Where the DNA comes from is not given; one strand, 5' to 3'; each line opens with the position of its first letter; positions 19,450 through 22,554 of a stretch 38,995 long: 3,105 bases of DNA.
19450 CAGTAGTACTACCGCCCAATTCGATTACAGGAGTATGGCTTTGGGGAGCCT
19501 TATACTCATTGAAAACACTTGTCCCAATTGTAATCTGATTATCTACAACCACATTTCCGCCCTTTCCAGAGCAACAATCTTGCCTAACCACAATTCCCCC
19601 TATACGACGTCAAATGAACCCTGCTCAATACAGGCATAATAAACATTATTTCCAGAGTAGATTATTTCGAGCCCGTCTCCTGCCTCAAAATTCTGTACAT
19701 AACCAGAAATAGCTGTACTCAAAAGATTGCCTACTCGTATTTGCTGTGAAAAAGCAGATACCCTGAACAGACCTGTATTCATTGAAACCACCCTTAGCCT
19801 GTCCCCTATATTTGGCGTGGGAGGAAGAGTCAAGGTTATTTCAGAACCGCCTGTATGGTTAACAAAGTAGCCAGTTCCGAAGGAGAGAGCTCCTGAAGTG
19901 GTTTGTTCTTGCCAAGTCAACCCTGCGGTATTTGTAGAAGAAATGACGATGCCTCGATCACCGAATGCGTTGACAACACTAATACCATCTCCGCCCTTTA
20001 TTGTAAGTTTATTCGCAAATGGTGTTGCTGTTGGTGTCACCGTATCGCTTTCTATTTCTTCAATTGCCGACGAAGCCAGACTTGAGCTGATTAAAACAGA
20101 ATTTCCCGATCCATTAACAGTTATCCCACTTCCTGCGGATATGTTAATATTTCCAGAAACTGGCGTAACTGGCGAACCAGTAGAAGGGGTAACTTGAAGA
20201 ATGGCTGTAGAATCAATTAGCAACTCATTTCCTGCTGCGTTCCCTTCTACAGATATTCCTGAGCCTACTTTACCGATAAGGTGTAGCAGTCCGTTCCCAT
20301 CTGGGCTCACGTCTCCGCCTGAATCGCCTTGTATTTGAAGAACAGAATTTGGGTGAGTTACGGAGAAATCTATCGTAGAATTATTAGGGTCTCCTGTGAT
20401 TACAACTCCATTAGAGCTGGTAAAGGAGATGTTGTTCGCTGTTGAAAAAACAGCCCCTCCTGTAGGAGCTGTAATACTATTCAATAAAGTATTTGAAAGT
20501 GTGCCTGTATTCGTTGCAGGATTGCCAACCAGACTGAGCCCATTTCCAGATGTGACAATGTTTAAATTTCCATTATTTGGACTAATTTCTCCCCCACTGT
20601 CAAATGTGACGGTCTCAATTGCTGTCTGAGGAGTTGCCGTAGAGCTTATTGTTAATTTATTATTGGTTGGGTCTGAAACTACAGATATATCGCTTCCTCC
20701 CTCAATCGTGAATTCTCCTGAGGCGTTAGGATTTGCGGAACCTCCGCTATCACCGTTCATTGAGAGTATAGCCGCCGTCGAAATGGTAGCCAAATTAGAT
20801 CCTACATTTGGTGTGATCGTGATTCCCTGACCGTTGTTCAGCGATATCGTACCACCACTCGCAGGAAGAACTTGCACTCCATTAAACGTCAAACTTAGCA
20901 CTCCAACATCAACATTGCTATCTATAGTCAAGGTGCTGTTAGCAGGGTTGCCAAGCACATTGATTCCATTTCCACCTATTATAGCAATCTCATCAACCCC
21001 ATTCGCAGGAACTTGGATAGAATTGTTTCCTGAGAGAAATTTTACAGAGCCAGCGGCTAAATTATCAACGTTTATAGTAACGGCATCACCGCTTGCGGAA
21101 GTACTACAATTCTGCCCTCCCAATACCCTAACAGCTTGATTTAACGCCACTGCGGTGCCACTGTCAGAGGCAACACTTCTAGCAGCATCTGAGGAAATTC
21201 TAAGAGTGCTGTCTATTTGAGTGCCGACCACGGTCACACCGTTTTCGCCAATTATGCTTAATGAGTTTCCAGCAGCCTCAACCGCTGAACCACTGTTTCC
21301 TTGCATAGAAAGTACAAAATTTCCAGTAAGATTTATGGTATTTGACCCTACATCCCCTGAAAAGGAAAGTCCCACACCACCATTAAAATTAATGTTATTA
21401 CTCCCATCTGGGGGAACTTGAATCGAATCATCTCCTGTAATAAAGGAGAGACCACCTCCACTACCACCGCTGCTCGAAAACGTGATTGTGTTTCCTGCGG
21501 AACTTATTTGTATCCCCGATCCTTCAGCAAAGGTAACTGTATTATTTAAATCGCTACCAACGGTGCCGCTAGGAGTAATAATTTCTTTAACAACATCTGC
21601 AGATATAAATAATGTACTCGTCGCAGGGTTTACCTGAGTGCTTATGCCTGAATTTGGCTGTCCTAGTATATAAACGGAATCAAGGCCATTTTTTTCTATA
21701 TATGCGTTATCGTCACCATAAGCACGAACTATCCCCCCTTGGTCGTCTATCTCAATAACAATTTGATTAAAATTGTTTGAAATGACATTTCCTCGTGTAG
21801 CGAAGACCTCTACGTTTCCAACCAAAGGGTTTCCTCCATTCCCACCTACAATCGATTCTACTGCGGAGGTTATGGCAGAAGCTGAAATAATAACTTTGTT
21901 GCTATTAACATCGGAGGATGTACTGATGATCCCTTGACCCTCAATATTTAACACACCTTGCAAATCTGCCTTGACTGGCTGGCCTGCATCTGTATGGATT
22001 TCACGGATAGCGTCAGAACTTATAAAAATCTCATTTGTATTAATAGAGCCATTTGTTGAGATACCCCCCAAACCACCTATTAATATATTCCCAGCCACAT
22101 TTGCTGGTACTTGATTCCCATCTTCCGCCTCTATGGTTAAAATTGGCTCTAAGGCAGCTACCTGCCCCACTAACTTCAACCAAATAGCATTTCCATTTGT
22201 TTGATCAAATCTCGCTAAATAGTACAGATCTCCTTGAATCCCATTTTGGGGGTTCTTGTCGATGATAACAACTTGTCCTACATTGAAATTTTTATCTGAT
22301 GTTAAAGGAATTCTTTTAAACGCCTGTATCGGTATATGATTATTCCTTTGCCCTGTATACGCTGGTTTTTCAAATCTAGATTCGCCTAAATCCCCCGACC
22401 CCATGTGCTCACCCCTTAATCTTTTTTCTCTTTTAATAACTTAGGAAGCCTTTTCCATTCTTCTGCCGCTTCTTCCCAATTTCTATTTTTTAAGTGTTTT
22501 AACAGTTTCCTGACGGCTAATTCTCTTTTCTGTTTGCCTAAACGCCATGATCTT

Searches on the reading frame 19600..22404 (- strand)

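Call 9: search_protein_families(library=pfam, proteins=[window:19600-22404:-], max_evalue=0.001)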
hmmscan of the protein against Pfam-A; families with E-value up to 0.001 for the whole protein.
window:19600-22404:- (934 aa): 0 families

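Call 66: search_protein_families(library=phrogs, proteins=[window:19600-22404:-], max_evalue=0.001)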
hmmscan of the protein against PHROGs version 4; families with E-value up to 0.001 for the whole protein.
window:19600-22404:- (934 aa): 0 families

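Call 95: search_protein_families(library=pfam, proteins=[L032:12957-13343:+, L032:13336-13671:+, L032:8737-9159:+, L032:10755-12014:+, L032:3561-4112:-, L032:925-2631:-, L032:13867-15660:-, L032:12591-12785:+], max_evalue=0.01)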
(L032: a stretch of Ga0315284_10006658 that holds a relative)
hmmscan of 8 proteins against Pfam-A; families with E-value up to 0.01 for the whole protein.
L032:12957-13343:+ (128 aa): 1 family
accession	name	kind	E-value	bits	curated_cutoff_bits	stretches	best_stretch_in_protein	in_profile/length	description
PF05973.20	Gp49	-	3.3e-20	72.4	23.9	1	19-111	2-90/90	Phage derived protein Gp49-like (DUF891)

L032:13336-13671:+ (111 aa): 8 families
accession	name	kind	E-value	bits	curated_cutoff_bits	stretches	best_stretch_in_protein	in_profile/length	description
PF13744.12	HTH_37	-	2.8e-20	72.3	27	1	14-93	1-80/80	Helix-turn-helix domain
PF01381.28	HTH_3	-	1.5e-05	25.4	23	1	40-69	5-33/55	Helix-turn-helix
PF13443.12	HTH_26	-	2.6e-05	24.8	22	1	39-88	5-54/63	Cro/C1-type HTH DNA-binding domain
PF13560.12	HTH_31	-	0.00033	21.3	27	1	41-72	11-42/64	Helix-turn-helix domain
PF24034.1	DUF7343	-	0.0036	17.5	27.6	1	45-66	19-40/62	Domain of unknown function (DUF7343)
PF13412.12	HTH_24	-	0.0055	16.7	21.9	0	38-62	11-35/48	Winged helix-turn-helix DNA-binding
PF12802.13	MarR_2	-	0.0056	17.3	27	0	41-66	16-42/61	MarR family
PF15943.11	YdaS_toxin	-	0.0087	16.3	30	0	39-68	4-32/65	Bacterial toxin YdaS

L032:8737-9159:+ (140 aa): 0 families

L032:10755-12014:+ (419 aa): 0 families

L032:3561-4112:- (183 aa): 0 families

L032:925-2631:- (568 aa): 0 families

L032:13867-15660:- (597 aa): 0 families

L032:12591-12785:+ (64 aa): 1 family
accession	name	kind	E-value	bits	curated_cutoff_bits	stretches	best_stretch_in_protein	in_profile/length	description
PF01402.27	RHH_1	-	0.00045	20.5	20.5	0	12-54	1-37/39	Ribbon-helix-helix protein, copG family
